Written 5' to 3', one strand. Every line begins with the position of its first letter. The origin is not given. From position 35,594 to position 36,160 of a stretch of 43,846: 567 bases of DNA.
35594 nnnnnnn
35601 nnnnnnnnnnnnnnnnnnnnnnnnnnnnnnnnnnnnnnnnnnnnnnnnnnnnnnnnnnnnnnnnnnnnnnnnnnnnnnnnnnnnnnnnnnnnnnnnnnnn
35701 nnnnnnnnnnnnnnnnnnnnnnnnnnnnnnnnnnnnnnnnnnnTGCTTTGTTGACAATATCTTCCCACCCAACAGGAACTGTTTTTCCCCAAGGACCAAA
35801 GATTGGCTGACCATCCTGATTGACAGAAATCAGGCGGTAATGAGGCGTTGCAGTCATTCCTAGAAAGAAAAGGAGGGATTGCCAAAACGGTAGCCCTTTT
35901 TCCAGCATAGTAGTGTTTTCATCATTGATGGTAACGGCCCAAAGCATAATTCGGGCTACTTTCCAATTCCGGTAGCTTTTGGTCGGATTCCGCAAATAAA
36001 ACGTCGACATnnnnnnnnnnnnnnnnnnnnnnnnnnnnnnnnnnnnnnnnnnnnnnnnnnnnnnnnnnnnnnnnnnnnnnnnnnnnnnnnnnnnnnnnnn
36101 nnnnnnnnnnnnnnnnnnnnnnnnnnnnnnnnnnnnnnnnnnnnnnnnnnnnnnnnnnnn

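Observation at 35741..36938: Low-GC islet between uvrA and spoT: three self-contained cassettes with a triplicated promoter/leader, twin terminators, and two unrecognised MSTFYL paralogs flanking a 3-TM protein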

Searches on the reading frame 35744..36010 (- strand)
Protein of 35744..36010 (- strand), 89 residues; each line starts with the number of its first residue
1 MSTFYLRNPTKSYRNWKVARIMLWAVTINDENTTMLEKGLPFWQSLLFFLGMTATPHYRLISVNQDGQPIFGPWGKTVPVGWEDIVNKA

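Call 7: search_protein_families(library=pfam, proteins=[window:35744-36010:-], max_evalue=1)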
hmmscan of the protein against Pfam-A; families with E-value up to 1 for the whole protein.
window:35744-36010:- (89 aa): 0 families

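Call 11: search_protein_families(library=ncbifam, proteins=[window:35744-36010:-], max_evalue=1)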
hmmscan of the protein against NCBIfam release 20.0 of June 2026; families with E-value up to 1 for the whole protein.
window:35744-36010:- (89 aa): 0 families

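Call 12: search_protein_families(library=phrogs, proteins=[window:35744-36010:-], max_evalue=1)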
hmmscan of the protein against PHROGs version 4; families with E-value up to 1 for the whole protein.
window:35744-36010:- (89 aa): 0 families

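Call 13: search_protein_families(library=padloc, proteins=[window:35744-36010:-], max_evalue=1)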
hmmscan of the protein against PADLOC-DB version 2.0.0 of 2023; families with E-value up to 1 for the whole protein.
window:35744-36010:- (89 aa): 0 families

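Call 17: find_homologous_proteins(query=window:35744-36010:-, max_evalue=0.01)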
Query window:35744-36010:- (89 aa): 1 proteins with E <= 0.01 among 1 candidates.
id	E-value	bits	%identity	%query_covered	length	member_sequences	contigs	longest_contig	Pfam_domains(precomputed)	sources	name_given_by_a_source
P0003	3.7e-56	205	100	100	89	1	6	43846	-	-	-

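Call 43: predict_structure(alignment_id=A3)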
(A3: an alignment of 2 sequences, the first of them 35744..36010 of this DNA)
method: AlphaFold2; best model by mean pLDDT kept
length: 89 residues; sequences in the alignment: 2
mean_pLDDT: 80.6   pTM: 0.69
mean pLDDT of the five models: 80.6, 70.4, 69.0, 68.4, 41.2
residues with pLDDT >= 90: 9; 70-90: 62; 50-70: 18; < 50: 0
segments of 3 or more residues with pLDDT < 50: none
pLDDT, mean of each block of 10 residues (from residue 1): 83 88 83 82 61 76 85 87 79
secondary structure, 60 per line:
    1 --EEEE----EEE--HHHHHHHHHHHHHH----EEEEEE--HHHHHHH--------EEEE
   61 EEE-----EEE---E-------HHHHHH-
elements in order: E3-6 E11-13 H16-29 E34-39 H42-48 E57-63 E69-71 H83-88

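Call 46: fold_search(model_id=the predicted structure, library=pdb)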
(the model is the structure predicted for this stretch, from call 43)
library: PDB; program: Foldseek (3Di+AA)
matches with E <= 10: 368; with E <= 0.001: 0
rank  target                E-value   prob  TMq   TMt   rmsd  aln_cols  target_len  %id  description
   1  3vz9_B                4.8e-01  0.16  0.32  0.28  12.9        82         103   12  Crystal structure of the chicken Spc24-Spc25 globular domain (released 2013-04-03)
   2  4wd3_A                5.7e-01  0.12  0.29  0.08  13.2       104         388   12  Crystal structure of an L-amino acid ligase RizA (released 2015-09-09)
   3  3gid_A                7.9e-01  0.10  0.29  0.07  14.5       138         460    8  The biotin carboxylase (BC) domain of human Acetyl-CoA Carboxylase 2 (ACC2) in complex with Soraphen A (released 2009-03-17)
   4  3vot_A                8.4e-01  0.16  0.27  0.07   9.4        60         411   15  Crystal structure of L-amino acid ligase from Bacillus licheniformis (released 2012-11-07)
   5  5kkn_C                9.5e-01  0.08  0.28  0.07  13.6       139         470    9  Crystal structure of human ACC2 BC domain in complex with ND-646, the primary amide of ND-630 (released 2016-07-13)
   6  3vza_A                1.0e+00  0.20  0.31  0.29   8.5        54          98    9  Crystal structure of the chicken Spc24-Spc25 globular domain in complex with CENP-T peptide (released 2013-04-03)
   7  6z46_M                1.0e+00  0.14  0.31  0.19   5.1        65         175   14  Structure of the S. acidocaldarius 20S proteasome (Saci0613/Saci0662) (released 2020-08-05)
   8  6z46_L                1.0e+00  0.14  0.31  0.18   5.1        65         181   14  Structure of the S. acidocaldarius 20S proteasome (Saci0613/Saci0662) (released 2020-08-05)
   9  5ig9_A                1.1e+00  0.11  0.27  0.10  10.6       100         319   13  Crystal structure of macrocyclase MdnC bound with precursor peptide MdnA from Microcystis aeruginosa MRC (released 2016-09-21)
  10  3jrx                  1.1e+00  0.09  0.28  0.06  13.7       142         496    8  Crystal structure of the BC domain of ACC2 in complex with soraphen A (released 2010-01-12)
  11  6z46_H                1.1e+00  0.13  0.29  0.18   5.2        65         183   15  Structure of the S. acidocaldarius 20S proteasome (Saci0613/Saci0662) (released 2020-08-05)
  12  3vza_B                1.2e+00  0.18  0.31  0.28   8.5        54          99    9  Crystal structure of the chicken Spc24-Spc25 globular domain in complex with CENP-T peptide (released 2013-04-03)
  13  5lg4_C                1.2e+00  0.14  0.33  0.19   8.2        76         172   10  Crystal structure of the Sec3/Sso2 complex at 2.9 angstrom resolution (released 2017-02-08)
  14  9a1f_T                1.2e+00  0.13  0.26  0.09   5.3        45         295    7  Integrative structure of the XcpGHIJK pseudo pilus filament model of a type II secretion system (released 2021-06-18)
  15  3a58_A                1.2e+00  0.12  0.32  0.17   8.4        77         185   10  Crystal structure of Sec3p - Rho1p complex from Saccharomyces cerevisiae (released 2010-01-12)
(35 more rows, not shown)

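Call 54: search_dna_similar(query=window:35744-36010:-, collection=plasmids, mode=protein, max_evalue=1, max_rows=8)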
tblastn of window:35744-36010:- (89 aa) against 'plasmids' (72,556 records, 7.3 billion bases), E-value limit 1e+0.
No match.

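Call 61: fold_search(model_id=the predicted structure, library=viral)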
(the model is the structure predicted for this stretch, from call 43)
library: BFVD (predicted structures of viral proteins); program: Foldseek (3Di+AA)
matches with E <= 10: 537; with E <= 0.001: 0
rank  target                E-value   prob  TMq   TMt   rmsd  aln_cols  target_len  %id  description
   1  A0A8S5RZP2            8.8e-02  0.63  0.39  0.42   4.9        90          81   10  Uncharacterized protein [Myoviridae sp. ctNQV2]
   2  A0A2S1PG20            1.9e-01  0.69  0.49  0.48   4.7       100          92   10  Uncharacterized protein [Pseudomonas phage 98PfluR60PP]
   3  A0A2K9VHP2            2.4e-01  0.72  0.50  0.52   4.1        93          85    5  Uncharacterized protein [Pseudomonas phage Littlefix]
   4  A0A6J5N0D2            3.9e-01  0.12  0.26  0.22  15.4        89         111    8  Uncharacterized protein [uncultured Caudovirales phage]
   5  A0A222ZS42            4.2e-01  0.08  0.21  0.20  11.9       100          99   12  Uncharacterized protein [Mycobacterium phage Krypton555]
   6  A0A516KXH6            4.2e-01  0.08  0.23  0.15  14.6       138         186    7  (no name in the UniProt tables at hand)
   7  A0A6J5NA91            4.2e-01  0.07  0.22  0.15  14.7       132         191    9  Uncharacterized protein [uncultured Caudovirales phage]
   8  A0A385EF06            4.5e-01  0.21  0.32  0.37   6.1        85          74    8  Uncharacterized protein [Caulobacter phage CcrBL9]
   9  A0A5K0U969            4.5e-01  0.20  0.32  0.20   7.1        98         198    9  Uncharacterized protein [Yasminevirus sp. GU-2018]
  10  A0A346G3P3            4.5e-01  0.13  0.28  0.19   8.8       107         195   13  (no name in the UniProt tables at hand)
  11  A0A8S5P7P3            5.4e-01  0.13  0.26  0.27  16.0        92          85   16  Uncharacterized protein [Siphoviridae sp. ctsUY14]
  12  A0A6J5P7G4            5.7e-01  0.33  0.23  0.11   7.8        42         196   19  HNHc domain containing protein [uncultured Caudovirales phage]
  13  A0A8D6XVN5            6.1e-01  0.15  0.29  0.35  13.3        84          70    8  Uncharacterized protein [Enterococcus phage dArtagnan]
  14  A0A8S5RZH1            6.1e-01  0.12  0.29  0.18   9.0        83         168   14  Uncharacterized protein [Myoviridae sp. ctNQV2]
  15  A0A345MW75            6.5e-01  0.13  0.27  0.28  15.5        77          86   12  (no name in the UniProt tables at hand)
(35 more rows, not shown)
